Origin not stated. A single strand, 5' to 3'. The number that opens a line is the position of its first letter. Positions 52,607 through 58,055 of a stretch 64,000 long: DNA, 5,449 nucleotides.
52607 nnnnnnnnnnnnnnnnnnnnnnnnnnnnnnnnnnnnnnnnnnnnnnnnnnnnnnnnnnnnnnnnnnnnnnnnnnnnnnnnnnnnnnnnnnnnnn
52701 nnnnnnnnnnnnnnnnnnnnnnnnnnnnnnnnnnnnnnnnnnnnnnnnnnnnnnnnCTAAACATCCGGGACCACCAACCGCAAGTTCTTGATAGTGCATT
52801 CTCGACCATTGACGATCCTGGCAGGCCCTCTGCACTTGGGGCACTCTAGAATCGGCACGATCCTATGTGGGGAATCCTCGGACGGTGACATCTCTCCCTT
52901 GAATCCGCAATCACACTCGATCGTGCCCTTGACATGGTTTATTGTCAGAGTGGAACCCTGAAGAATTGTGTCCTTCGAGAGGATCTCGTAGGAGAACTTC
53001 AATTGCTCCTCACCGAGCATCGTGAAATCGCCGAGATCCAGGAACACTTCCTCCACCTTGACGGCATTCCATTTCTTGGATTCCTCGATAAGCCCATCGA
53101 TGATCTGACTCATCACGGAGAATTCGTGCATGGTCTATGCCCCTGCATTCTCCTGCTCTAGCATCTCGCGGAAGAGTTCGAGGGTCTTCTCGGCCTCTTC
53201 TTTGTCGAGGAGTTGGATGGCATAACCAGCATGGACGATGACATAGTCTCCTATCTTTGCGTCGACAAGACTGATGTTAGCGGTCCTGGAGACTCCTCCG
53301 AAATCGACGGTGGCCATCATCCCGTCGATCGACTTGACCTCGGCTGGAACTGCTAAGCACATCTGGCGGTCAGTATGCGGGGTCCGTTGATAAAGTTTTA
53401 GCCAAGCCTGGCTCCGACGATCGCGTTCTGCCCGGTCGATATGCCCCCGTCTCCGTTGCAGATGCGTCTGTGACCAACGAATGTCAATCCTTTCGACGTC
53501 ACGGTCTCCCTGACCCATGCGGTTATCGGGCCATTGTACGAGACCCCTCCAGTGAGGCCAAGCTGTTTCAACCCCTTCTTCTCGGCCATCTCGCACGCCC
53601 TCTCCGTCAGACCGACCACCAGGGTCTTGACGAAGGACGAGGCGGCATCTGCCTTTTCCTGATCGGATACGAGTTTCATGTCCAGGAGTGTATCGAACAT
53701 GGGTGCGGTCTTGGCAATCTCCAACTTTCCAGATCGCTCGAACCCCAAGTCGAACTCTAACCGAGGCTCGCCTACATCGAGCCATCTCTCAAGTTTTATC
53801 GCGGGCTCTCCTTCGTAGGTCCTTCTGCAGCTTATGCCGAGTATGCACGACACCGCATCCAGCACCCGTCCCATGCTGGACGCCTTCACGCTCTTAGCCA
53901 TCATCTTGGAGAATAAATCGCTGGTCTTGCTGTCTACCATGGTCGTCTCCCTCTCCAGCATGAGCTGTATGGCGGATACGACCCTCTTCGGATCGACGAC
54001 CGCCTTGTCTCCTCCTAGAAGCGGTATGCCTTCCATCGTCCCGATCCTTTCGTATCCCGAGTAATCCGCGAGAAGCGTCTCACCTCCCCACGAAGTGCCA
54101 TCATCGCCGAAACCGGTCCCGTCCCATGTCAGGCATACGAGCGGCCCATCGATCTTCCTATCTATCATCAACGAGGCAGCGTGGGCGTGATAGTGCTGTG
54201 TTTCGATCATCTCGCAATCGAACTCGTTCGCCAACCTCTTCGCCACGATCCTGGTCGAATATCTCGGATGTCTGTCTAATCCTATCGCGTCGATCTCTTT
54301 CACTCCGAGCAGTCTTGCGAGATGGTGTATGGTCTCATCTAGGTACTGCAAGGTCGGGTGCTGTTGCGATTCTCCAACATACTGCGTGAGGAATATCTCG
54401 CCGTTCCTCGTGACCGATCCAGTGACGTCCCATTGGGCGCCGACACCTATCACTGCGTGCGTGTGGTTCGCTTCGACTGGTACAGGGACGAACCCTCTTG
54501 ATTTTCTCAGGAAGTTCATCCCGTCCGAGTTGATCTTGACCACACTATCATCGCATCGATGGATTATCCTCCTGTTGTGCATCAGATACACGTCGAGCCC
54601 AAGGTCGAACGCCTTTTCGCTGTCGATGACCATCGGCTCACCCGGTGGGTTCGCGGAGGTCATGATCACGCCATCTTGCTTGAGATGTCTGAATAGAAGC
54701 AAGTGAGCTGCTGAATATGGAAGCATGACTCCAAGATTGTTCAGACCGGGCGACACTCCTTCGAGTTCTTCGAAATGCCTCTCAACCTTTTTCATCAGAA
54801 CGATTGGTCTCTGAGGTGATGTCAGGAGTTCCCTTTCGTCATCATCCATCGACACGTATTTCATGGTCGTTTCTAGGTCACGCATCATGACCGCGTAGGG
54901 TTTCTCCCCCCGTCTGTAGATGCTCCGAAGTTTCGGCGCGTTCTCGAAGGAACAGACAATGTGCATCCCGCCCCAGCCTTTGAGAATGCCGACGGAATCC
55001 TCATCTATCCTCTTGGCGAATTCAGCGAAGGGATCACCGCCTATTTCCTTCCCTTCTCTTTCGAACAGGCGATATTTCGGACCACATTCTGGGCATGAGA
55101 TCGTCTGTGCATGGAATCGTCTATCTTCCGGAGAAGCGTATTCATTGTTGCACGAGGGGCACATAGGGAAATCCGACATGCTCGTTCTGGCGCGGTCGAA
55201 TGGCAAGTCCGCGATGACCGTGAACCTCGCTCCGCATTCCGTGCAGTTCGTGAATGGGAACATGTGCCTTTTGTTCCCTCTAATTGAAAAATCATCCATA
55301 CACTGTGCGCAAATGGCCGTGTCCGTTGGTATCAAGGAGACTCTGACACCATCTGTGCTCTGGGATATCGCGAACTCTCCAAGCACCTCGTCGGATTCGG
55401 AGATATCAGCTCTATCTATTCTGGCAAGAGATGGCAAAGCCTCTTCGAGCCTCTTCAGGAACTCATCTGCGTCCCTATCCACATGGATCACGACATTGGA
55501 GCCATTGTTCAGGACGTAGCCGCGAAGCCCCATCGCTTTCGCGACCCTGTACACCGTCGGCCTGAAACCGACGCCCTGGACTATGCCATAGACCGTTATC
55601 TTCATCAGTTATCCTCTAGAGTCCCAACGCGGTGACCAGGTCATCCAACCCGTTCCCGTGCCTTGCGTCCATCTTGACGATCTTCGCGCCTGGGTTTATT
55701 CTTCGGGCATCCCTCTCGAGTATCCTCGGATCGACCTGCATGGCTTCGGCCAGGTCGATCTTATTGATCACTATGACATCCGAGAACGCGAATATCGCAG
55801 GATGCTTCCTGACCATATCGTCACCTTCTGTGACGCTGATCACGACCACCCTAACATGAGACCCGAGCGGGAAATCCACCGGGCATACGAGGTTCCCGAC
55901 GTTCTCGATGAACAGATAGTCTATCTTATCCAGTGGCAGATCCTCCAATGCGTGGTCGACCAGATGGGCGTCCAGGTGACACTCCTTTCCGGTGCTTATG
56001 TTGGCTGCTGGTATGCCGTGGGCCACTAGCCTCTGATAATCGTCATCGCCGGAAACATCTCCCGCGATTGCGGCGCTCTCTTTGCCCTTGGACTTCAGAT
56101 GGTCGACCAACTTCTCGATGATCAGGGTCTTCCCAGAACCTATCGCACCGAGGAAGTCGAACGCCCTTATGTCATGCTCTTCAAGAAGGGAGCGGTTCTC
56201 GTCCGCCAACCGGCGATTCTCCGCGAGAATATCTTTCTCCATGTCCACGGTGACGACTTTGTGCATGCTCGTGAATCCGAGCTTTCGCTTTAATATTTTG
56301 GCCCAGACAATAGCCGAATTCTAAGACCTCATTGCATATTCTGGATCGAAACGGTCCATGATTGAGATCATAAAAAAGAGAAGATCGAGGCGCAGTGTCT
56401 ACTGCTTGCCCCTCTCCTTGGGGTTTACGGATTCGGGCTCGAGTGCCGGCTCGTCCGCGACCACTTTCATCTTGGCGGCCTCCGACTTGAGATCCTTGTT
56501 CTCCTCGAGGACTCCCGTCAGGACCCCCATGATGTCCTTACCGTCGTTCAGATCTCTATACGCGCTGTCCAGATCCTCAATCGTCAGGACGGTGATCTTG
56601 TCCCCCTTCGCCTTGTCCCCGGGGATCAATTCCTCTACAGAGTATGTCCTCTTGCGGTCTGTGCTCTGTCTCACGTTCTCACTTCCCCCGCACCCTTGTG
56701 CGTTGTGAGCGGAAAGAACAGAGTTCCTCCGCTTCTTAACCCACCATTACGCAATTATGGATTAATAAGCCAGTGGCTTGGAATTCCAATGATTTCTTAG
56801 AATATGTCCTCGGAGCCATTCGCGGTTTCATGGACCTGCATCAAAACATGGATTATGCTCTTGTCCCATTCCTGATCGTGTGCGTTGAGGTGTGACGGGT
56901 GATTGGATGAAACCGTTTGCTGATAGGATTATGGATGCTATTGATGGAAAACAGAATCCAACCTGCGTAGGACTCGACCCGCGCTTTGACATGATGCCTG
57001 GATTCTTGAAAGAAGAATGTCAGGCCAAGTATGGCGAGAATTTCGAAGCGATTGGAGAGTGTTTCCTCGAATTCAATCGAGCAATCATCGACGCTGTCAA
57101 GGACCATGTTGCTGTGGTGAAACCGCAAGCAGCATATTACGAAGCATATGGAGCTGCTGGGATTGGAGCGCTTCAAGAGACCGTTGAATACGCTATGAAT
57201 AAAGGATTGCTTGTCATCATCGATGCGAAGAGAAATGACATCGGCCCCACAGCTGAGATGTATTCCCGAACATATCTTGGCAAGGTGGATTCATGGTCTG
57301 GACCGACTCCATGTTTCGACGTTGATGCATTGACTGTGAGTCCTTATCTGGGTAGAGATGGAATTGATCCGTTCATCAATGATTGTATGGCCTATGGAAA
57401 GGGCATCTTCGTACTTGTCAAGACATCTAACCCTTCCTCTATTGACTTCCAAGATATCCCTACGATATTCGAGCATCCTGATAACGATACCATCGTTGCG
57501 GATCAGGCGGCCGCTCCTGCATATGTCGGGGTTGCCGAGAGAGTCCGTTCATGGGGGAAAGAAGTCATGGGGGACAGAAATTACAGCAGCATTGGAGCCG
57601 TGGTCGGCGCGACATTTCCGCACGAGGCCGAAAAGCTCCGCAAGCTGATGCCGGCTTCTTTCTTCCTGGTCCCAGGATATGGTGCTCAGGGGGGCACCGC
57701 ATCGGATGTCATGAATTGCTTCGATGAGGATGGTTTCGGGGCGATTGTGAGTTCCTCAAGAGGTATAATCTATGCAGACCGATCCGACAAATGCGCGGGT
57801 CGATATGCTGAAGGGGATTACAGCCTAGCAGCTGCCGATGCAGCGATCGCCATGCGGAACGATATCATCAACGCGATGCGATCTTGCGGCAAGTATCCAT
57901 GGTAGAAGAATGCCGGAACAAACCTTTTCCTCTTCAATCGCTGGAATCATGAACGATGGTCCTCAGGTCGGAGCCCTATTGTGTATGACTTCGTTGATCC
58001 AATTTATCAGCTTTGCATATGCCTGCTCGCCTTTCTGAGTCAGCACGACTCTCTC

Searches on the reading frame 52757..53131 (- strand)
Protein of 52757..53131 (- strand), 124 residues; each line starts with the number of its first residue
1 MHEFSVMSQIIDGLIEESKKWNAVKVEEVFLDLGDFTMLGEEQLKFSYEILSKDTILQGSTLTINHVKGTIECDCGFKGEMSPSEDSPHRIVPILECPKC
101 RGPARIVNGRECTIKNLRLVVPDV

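Call 13: search_protein_families(library=pfam, proteins=[window:52757-53131:-], max_evalue=0.00001)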
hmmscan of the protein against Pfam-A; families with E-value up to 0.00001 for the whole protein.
window:52757-53131:- (124 aa): 1 family
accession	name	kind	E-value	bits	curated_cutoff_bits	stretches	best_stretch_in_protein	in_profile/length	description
PF01155.25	HypA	-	6e-23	81.5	28.9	1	1-118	1-111/112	Hydrogenase/urease nickel incorporation, metallochaperone, hypA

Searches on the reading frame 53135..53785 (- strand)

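Call 13: search_protein_families(library=pfam, proteins=[window:53135-53785:-], max_evalue=0.00001)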
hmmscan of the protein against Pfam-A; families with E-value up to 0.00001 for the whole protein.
window:53135-53785:- (216 aa): 1 family
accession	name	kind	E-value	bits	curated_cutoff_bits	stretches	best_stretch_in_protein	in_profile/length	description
PF01455.23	HupF_HypC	-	2.8e-27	95.1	28.5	1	142-205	1-65/65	HupF/HypC family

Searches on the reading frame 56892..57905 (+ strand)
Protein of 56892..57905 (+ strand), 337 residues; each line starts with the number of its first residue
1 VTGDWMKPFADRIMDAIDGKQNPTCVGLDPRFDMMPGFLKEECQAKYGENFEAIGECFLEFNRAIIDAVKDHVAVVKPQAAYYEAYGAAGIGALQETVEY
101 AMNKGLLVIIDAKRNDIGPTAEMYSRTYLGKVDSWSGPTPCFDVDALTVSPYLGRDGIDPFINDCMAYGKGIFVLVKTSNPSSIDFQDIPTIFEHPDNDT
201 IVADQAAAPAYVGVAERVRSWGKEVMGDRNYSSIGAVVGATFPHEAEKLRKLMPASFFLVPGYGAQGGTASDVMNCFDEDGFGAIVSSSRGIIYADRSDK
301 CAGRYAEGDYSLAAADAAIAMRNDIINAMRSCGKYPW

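Call 13: search_protein_families(library=pfam, proteins=[window:56892-57905:+], max_evalue=0.00001)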
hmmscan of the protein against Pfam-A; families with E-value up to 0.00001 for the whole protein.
window:56892-57905:+ (337 aa): 1 family
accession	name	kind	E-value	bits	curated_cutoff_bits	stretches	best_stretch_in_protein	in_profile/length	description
PF00215.30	OMPdecase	-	1.3e-21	78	27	1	64-296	17-212/221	Orotidine 5'-phosphate decarboxylase / HUMPS family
